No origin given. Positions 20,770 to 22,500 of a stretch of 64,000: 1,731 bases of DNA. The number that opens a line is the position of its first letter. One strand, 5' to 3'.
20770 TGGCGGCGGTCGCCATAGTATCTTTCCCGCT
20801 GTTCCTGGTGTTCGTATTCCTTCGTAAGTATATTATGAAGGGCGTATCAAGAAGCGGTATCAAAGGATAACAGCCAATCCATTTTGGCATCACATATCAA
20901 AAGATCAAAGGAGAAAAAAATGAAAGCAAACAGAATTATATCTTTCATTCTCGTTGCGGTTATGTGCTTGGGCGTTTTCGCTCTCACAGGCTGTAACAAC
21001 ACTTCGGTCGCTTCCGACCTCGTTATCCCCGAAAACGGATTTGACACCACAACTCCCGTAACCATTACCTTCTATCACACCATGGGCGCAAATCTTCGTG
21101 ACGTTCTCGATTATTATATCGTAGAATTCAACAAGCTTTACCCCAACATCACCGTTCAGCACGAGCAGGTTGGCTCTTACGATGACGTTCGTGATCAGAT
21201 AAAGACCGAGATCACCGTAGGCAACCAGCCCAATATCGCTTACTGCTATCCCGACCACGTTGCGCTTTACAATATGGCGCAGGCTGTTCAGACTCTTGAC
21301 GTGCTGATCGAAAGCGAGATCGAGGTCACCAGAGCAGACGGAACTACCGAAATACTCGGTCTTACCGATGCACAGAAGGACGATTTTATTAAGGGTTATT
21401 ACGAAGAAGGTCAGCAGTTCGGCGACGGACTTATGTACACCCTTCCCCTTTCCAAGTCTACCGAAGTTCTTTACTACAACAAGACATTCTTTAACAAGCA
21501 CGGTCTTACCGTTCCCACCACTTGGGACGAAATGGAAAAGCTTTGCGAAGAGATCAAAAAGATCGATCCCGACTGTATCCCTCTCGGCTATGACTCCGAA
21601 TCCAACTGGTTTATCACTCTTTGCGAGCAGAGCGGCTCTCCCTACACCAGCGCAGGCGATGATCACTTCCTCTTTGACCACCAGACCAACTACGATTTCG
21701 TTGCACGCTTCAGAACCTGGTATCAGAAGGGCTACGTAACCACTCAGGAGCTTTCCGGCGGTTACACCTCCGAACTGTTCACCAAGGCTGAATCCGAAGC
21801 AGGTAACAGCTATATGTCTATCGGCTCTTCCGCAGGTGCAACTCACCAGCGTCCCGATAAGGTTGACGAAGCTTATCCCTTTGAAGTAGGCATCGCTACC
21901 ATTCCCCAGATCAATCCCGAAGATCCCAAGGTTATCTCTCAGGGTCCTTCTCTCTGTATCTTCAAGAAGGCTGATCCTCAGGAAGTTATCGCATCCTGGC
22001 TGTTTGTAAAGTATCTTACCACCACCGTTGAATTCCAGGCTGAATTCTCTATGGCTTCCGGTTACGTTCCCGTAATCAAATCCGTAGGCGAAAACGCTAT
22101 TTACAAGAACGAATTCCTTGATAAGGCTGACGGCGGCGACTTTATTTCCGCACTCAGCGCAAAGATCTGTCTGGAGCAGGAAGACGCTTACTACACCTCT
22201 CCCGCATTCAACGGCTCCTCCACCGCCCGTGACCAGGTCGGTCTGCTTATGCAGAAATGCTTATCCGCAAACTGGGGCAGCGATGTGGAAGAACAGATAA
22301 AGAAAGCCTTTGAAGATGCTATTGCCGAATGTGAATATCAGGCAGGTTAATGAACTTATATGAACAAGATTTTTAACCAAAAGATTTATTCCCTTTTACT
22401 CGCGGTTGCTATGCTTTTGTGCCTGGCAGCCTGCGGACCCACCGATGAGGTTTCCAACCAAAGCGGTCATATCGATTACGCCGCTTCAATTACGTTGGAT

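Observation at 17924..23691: A sugar-type (CUT1) ABC importer co-operonic with a secreted SNase: the substrate may not be a sugar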

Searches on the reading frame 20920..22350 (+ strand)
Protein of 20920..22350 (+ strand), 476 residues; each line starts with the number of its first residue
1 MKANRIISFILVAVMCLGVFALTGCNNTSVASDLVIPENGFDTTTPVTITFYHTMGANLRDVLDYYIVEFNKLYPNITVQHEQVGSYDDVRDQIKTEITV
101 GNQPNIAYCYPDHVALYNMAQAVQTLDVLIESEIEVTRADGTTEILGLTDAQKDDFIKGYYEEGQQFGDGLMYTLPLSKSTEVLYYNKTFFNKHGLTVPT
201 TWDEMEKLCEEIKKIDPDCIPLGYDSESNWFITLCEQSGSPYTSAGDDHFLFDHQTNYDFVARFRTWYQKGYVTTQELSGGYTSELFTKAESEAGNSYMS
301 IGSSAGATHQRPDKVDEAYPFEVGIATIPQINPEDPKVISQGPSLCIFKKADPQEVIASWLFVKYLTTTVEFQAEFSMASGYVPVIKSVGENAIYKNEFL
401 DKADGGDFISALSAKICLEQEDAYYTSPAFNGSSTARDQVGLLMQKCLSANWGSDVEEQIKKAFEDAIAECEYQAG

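Call 4: search_protein_families(library=pfam, proteins=[window:20920-22350:+], max_evalue=0.01)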
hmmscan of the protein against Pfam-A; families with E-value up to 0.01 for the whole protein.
window:20920-22350:+ (476 aa): 2 families
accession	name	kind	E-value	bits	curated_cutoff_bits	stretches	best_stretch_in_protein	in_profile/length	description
PF13416.11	SBP_bac_8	-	6.6e-36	125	27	1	66-397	2-273/279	Bacterial extracellular solute-binding protein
PF01547.30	SBP_bac_1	-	1.1e-25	91.7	26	1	57-368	2-302/307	Bacterial extracellular solute-binding protein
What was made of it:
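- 20920..22350 (+): Substrate-binding lipoprotein (lipobox LTGC); candidate binder of di- or oligonucleotides. SBP_bac_8 and SBP_bac_1 (call 4).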

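Call 6: search_protein_families(library=ncbifam, proteins=[window:20920-22350:+], max_evalue=0.001)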
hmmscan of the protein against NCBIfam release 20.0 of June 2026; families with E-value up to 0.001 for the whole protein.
window:20920-22350:+ (476 aa): 4 families
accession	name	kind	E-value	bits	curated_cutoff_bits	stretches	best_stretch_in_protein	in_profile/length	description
NF008211.0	PRK10974.1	equivalog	7.3e-16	57.8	411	1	45-408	25-373/439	sn-glycerol-3-phosphate ABC transporter substrate-binding protein UgpB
TIGR03850.1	bind_CPR_0540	equivalog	2.5e-15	56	299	1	12-214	7-193/437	carbohydrate ABC transporter substrate-binding protein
TIGR03851.1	chitin_NgcE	equivalog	2.3e-08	33.4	399.65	1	153-224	136-203/450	N-acetylglucosamine/diacetylchitobiose ABC transporter substrate-binding protein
NF045826.1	lipo_P68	equivalog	4.7e-05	22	200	0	6-191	5-173/669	P68 family surface lipoprotein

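Call 7: search_solved_structures(query=window:20920-22350:+, max_evalue=0.01)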
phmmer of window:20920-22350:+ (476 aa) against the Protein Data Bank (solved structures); distinct sequences matched with E-value up to 0.01: 76 (the best 60 are shown).
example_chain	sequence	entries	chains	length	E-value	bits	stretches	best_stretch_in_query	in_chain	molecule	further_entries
7c0x_A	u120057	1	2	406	2.5e-22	82.3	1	55-400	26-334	Sugar ABC transporter, periplasmic sugar-binding protein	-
7c0f_A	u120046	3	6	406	2.5e-22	82.3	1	55-400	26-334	Sugar ABC transporter, periplasmic sugar-binding protein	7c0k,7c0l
7c0y_A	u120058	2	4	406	6.1e-22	81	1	55-401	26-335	Sugar ABC transporter, periplasmic sugar-binding protein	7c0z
7c0t_A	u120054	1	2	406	6.5e-22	80.9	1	55-400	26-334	Sugar ABC transporter, periplasmic sugar-binding protein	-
7c0u_A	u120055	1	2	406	6.5e-22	80.9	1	55-400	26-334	Sugar ABC transporter, periplasmic sugar-binding protein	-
7c0o_A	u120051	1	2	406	8.9e-22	80.5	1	55-400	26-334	Sugar ABC transporter, periplasmic sugar-binding protein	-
7c0r_A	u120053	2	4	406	1.2e-21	80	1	55-400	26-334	Sugar ABC transporter, periplasmic sugar-binding protein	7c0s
7c0v_A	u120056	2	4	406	1.3e-21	79.9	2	166-400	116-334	Sugar ABC transporter, periplasmic sugar-binding protein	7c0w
7c14_A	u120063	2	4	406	1.5e-21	79.7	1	55-400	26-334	Sugar ABC transporter, periplasmic sugar-binding protein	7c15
7c16_A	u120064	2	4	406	3e-21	78.7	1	55-399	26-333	Sugar ABC transporter, periplasmic sugar-binding protein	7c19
7c1b_A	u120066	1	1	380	1.3e-14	56.8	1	166-401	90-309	Sugar ABC transporter, periplasmic sugar-binding protein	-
6x84_A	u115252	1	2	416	2.1e-10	43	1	47-408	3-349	sn-glycerol-3-phosphate-binding periplasmic protein UgpB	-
4aq4_A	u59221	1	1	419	4.4e-10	41.9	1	47-408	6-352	SN-GLYCEROL-3-PHOSPHATE-BINDING PERIPLASMIC PROTEIN UGPB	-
9lff_A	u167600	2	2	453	4.3e-09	38.7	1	161-391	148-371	SN-glycerol-3-phophate ABC transporter, periplasmic SN-glycerol-3-phosphate-binding protei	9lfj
2heu_A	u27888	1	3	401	2.8e-08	36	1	67-231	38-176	Sugar ABC transporter, sugar-binding protein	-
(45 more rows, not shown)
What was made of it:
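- On Thermus dinucleotide-binding SBP family (7C0F): It is also the best phmmer hit, E 2.5e-22 (call 7).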

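Call 14: find_homologous_proteins(query=window:20920-22350:+, max_evalue=0.00001)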
Query window:20920-22350:+ (476 aa): 7087 proteins with E <= 0.00001 among 8000 candidates; the best 120 are listed.
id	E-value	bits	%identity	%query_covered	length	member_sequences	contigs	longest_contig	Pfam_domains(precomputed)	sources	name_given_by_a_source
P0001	0.0e+0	1097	100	100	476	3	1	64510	PF13416.12,PF01547.31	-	-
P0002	3.3e-270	914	83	100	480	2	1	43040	PF13416.12,PF01547.31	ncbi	-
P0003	1.7e-269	912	83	100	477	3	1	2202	PF13416.12,PF01547.31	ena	-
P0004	2.3e-269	912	83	100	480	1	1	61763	PF13416.12,PF01547.31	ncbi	-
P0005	3.5e-269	911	83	100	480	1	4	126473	PF13416.12,PF01547.31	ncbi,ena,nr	ncbi:MAG: extracellular solute-binding protein [Clostridia bacterium]|nr:extracellular solute-bindin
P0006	5.3e-269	910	83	100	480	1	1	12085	PF13416.12,PF01547.31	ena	-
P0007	1.3e-268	909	83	100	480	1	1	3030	PF13416.12,PF01547.31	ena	-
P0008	1.4e-268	909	83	100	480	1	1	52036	PF13416.12,PF01547.31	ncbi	-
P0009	3.2e-268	908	83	100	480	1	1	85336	PF13416.12,PF01547.31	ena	-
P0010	3.8e-267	904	82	100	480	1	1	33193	PF13416.12,PF01547.31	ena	-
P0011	8.4e-267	903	82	100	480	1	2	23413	PF13416.12,PF01547.31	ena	-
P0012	1.2e-265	899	82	100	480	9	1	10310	PF13416.12,PF01547.31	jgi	-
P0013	6.7e-265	897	84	97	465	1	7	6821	PF13416.12,PF01547.31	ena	-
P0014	2.4e-264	895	82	99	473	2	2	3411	PF13416.12,PF01547.31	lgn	-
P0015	2.4e-264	895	84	97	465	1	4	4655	PF13416.12,PF01547.31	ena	-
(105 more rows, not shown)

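Call 15: search_solved_structures(query=window:20920-22350:+, max_evalue=1e-20, show_alignments=5)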
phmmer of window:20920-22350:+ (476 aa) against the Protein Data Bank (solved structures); distinct sequences matched with E-value up to 1e-20: 10.
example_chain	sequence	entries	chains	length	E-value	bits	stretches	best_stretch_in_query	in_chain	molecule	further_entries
7c0x_A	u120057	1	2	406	2.5e-22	82.3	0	55-400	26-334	Sugar ABC transporter, periplasmic sugar-binding protein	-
7c0f_A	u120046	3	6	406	2.5e-22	82.3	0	55-400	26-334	Sugar ABC transporter, periplasmic sugar-binding protein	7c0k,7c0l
7c0y_A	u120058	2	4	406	6.1e-22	81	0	55-401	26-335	Sugar ABC transporter, periplasmic sugar-binding protein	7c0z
7c0t_A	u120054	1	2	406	6.5e-22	80.9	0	55-400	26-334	Sugar ABC transporter, periplasmic sugar-binding protein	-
7c0u_A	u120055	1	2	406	6.5e-22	80.9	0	55-400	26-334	Sugar ABC transporter, periplasmic sugar-binding protein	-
7c0o_A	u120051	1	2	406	8.9e-22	80.5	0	55-400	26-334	Sugar ABC transporter, periplasmic sugar-binding protein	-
7c0r_A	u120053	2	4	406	1.2e-21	80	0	55-400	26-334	Sugar ABC transporter, periplasmic sugar-binding protein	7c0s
7c0v_A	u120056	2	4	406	1.3e-21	79.9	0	166-400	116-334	Sugar ABC transporter, periplasmic sugar-binding protein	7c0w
7c14_A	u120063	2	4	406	1.5e-21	79.7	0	55-400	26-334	Sugar ABC transporter, periplasmic sugar-binding protein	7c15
7c16_A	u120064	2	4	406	3e-21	78.7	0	55-399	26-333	Sugar ABC transporter, periplasmic sugar-binding protein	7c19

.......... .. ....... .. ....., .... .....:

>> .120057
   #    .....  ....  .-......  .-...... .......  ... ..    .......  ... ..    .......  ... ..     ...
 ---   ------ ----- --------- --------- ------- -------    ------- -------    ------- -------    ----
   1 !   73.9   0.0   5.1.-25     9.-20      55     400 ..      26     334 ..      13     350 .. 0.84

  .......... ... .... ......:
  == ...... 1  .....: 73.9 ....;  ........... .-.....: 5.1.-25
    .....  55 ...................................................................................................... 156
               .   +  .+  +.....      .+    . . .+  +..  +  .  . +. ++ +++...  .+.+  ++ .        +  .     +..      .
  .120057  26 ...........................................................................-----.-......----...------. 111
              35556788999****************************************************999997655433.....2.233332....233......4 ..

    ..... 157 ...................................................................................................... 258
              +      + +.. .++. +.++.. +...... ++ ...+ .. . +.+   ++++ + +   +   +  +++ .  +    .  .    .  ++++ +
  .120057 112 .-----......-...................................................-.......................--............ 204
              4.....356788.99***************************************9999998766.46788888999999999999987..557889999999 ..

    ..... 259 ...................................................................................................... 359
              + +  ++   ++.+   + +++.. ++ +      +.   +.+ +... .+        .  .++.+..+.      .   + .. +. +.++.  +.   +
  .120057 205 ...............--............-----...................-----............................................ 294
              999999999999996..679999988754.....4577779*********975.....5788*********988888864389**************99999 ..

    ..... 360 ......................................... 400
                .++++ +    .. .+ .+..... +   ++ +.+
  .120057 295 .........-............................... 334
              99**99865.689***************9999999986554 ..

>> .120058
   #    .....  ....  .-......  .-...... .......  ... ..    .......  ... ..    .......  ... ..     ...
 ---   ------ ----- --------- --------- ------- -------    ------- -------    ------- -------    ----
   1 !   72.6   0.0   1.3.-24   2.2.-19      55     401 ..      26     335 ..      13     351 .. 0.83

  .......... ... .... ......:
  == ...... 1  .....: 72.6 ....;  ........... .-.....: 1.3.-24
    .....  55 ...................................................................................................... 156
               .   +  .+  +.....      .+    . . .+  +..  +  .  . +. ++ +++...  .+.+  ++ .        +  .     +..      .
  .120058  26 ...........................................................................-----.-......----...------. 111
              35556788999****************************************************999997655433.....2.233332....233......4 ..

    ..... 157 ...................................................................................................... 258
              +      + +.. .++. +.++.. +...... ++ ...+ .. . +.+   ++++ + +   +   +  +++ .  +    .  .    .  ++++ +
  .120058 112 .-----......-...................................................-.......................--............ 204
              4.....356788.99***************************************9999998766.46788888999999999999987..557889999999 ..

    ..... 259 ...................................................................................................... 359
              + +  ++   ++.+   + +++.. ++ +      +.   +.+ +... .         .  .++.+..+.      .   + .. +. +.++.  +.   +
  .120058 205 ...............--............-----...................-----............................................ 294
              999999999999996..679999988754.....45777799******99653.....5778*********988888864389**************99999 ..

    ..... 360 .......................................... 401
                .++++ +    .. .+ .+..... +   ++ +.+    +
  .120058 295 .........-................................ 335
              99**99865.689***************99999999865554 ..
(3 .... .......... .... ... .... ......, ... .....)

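Call 18: find_related_loci(query=A1, collection=genome_contigs, flank=10000)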
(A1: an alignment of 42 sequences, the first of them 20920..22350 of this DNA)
Query A1 (476 aa) in genome_contigs; peptide patterns used: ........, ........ (x = any residue, [..] = any of these).
600 stretches matched a pattern (row limit reached: there are more); 589 encode a relative of the query (tblastn E <= 1e-3); the best 80 are kept; 80 distinct loci.
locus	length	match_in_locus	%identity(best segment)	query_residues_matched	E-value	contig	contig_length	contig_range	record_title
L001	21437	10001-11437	83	1-476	0e+0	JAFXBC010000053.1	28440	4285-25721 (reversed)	MAG: Clostridia bacterium isolate RGIG6254 Sheep_Rectum-2__c660419, whole genome shotgun sequence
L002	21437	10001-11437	83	1-476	0e+0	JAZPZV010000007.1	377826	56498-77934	MAG: Eubacteriales bacterium isolate T1900044644_TS20190110.MAGScoT_cleanbin_000020 SGB_1321_k141_1592133, whole genome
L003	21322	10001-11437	82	1-476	0e+0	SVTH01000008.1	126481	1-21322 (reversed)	MAG: Oscillospiraceae bacterium isolate SIG690 NODE_3196_length_126481_cov_4.606138, whole genome shotgun sequence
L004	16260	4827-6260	81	1-476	0e+0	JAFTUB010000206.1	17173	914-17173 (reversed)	MAG: Clostridia bacterium isolate RGIG4150 Roe_deer_Colon-1__c698663, whole genome shotgun sequence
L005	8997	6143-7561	79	1-476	0e+0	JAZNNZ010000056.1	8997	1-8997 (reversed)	MAG: Acutalibacteraceae bacterium isolate T1900044653_TS20190119.MAGScoT_cleanbin_000025 SGB_1453_k141_1262154, whole ge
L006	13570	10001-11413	76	5-475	0e+0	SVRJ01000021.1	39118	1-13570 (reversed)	MAG: Oscillospiraceae bacterium isolate SIG640 NODE_4555_length_39118_cov_1.525326, whole genome shotgun sequence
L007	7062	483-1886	76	6-476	0e+0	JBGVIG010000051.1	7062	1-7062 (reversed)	MAG: Eubacteriales bacterium isolate fecal_MAG_325 fecal_MAG_325_contig_0051, whole genome shotgun sequence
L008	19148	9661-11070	75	6-476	0e+0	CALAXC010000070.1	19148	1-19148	MAG TPA_asm: uncultured Clostridia bacterium isolate SRR6425821_bin.111_CONCOCT_v1.1_MAG genome assembly, contig: ERZ176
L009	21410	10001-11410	74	6-476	0e+0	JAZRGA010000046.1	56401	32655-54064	MAG: Eubacteriales bacterium isolate T1900045494_YK20190188.MAGScoT_cleanbin_000003 SGB_7403_k141_2022779, whole genome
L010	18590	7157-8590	81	1-476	0e+0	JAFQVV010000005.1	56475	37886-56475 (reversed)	MAG: Clostridia bacterium isolate RGIG2197 Goat_Colon.Co__c651470, whole genome shotgun sequence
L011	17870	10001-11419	75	5-476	0e+0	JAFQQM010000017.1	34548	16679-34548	MAG: Clostridia bacterium isolate RGIG2058 Goat_Colon-2__c194317, whole genome shotgun sequence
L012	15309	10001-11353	77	25-476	0e+0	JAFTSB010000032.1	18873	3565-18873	MAG: Clostridia bacterium isolate RGIG4098 Roe_deer_Cecum.Co__c1205292, whole genome shotgun sequence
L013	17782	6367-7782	74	6-476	0e+0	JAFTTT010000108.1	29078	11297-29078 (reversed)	MAG: Clostridia bacterium isolate RGIG4142 Roe_deer_Colon-1__c717838, whole genome shotgun sequence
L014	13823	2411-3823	74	6-476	0e+0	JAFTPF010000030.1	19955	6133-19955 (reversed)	MAG: Clostridia bacterium isolate RGIG4024 Roe_deer_Cecum-5__c81719, whole genome shotgun sequence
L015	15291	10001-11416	73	6-476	0e+0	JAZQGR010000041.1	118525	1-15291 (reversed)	MAG: Eubacteriales bacterium isolate T1900044630_TS20190096.MAGScoT_cleanbin_000001 SGB_1020_k141_1154435, whole genome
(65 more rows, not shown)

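Call 26: predict_structure(alignment_id=A1)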
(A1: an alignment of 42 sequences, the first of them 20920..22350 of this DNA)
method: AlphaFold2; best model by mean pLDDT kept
length: 476 residues; sequences in the alignment: 42
mean_pLDDT: 85.0   pTM: 0.84
mean pLDDT of the five models: 85.0, 80.3, 79.2, 75.8, 70.0
residues with pLDDT >= 90: 232; 70-90: 178; 50-70: 48; < 50: 18
segments of 3 or more residues with pLDDT < 50: 18-28, 247-249
pLDDT, mean of each block of 10 residues (from residue 1): 59 56 43 88 96 88 97 98 81 73 86 80 93 96 96 92 80 91 92 97 96 94 87 85 56 79 91 85 65 83 85 87 93 86 90 96 97 94 92 94 92 91 76 66 88 88 85 68
secondary structure, 60 per line:
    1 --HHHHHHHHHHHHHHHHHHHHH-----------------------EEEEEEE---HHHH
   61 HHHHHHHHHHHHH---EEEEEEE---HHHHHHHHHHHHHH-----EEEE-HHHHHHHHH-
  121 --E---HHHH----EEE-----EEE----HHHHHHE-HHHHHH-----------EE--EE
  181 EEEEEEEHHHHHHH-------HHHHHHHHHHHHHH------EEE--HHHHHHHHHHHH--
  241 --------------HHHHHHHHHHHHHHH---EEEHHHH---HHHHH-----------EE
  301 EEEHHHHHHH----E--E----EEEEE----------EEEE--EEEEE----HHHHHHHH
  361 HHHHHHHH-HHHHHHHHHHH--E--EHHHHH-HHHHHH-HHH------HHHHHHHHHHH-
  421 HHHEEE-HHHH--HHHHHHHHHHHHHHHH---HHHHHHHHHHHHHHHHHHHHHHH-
elements in order: H3-23 E47-53 H57-73 E77-83 H87-100 E106-109 H111-119 H127-130 E135-137 E143-145 H150-155 H158-163 E179-187 H188-194 H202-215 E222-224 H227-238 H255-269 E273-275 H276-279 H283-287 E299-303 H304-310 E323-327 E338-341 E344-348 H353-368 H370-380 H387-391 H393-398 H409-419 E424-426 H428-431 H434-449 H453-475
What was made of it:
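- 20920..22350 (+): AF2 model has pLDDT 85 and pTM 0.84 (call 26).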

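Call 28: fold_search(model_id=the predicted structure, library=pdb)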
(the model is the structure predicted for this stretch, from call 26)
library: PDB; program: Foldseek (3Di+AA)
matches with E <= 10: 1534; with E <= 0.001: 998
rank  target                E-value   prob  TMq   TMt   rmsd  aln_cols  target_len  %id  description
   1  7c14_B                4.0e-24  1.00  0.68  0.81   4.2       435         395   21  Crystal structure of a dinucleotide-binding protein (Q274A) of ABC transporter endogenously bound to uridylyl-3'-5'-ph (released 2021-03-10)
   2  7c14_A                4.2e-24  1.00  0.68  0.81   4.1       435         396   21  Crystal structure of a dinucleotide-binding protein (Q274A) of ABC transporter endogenously bound to uridylyl-3'-5'-ph (released 2021-03-10)
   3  7c0v_A                6.9e-24  1.00  0.68  0.80   4.2       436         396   21  Crystal structure of a dinucleotide-binding protein (Y224A) of ABC transporter endogenously bound to uridylyl-3'-5'-ph (released 2021-03-10)
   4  7c0v_B                8.5e-24  1.00  0.67  0.80   4.2       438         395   21  Crystal structure of a dinucleotide-binding protein (Y224A) of ABC transporter endogenously bound to uridylyl-3'-5'-ph (released 2021-03-10)
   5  7c0t_B                9.5e-24  1.00  0.67  0.79   4.4       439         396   21  Crystal structure of a dinucleotide-binding protein (N81A) of ABC transporter endogenously bound to uridylyl-3'-5'-pho (released 2021-03-10)
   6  7c16_A                1.6e-23  1.00  0.66  0.79   4.5       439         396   21  Crystal structure of a dinucleotide-binding protein (Y224A/Y246A) of ABC transporter endogenously bound to uridylyl-3' (released 2021-03-10)
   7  7c0l_A                1.8e-23  1.00  0.65  0.78   4.6       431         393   21  Crystal structure of a dinucleotide-binding protein of ABC transporter endogenously bound to uridylyl-3'-5'-phospho-gu (released 2021-03-10)
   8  7c0u_A                2.0e-23  1.00  0.67  0.79   4.4       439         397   21  Crystal structure of a dinucleotide-binding protein (S127A) of ABC transporter endogenously bound to uridylyl-3'-5'-ph (released 2021-03-10)
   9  7c0x_A                2.2e-23  1.00  0.67  0.79   4.4       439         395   21  Crystal structure of a dinucleotide-binding protein (T240A) of ABC transporter endogenously bound to uridylyl-3'-5'-ph (released 2021-03-10)
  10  7c0r_B                2.3e-23  1.00  0.66  0.78   4.6       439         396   21  Crystal structure of a dinucleotide-binding protein (F79A) of ABC transporter endogenously bound to uridylyl-3'-5'-pho (released 2021-03-10)
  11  7c16_B                2.5e-23  1.00  0.66  0.78   5.0       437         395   20  Crystal structure of a dinucleotide-binding protein (Y224A/Y246A) of ABC transporter endogenously bound to uridylyl-3' (released 2021-03-10)
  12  7c0y_A                2.8e-23  1.00  0.67  0.79   4.5       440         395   21  Crystal structure of a dinucleotide-binding protein (Y246A) of ABC transporter endogenously bound to uridylyl-3'-5'-ph (released 2021-03-10)
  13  7c0z_B                2.8e-23  1.00  0.66  0.79   4.4       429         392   21  Crystal structure of a dinucleotide-binding protein (Y246A) of ABC transporter endogenously bound to uridylyl-3'-5'-ph (released 2021-03-10)
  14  7c19_A                2.9e-23  1.00  0.67  0.79   4.5       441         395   21  Crystal structure of a dinucleotide-binding protein (Y224A/Y246A) of ABC transporter endogenously bound to uridylyl-3' (released 2021-03-10)
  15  7c0w_B                3.1e-23  1.00  0.68  0.81   4.2       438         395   21  Crystal structure of a dinucleotide-binding protein (Y224A) of ABC transporter endogenously bound to uridylyl-3'-5'-ph (released 2021-03-10)
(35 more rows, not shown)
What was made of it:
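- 20920..22350 (+): The top 25 Foldseek PDB hits are the Thermus dinucleotide-binding protein (call 28).
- On Thermus dinucleotide-binding SBP family (7C0F): The top 25 Foldseek hits are this protein, at E 4e-24 and TM-score 0.78-0.81 normalised to the target (call 28).
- It is the Thermus dinucleotide-binding SBP: phmmer E 2.5e-22 (call 7); Foldseek E 4e-24, TM-score 0.8 normalised to the target (call 28). Many PDB relatives bind oligosaccharides (calls 7, 28). UgpB structures are the next-best sequence hits (call 7) and are among the next-best fold hits, just behind one oligosaccharide binder (call 28).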
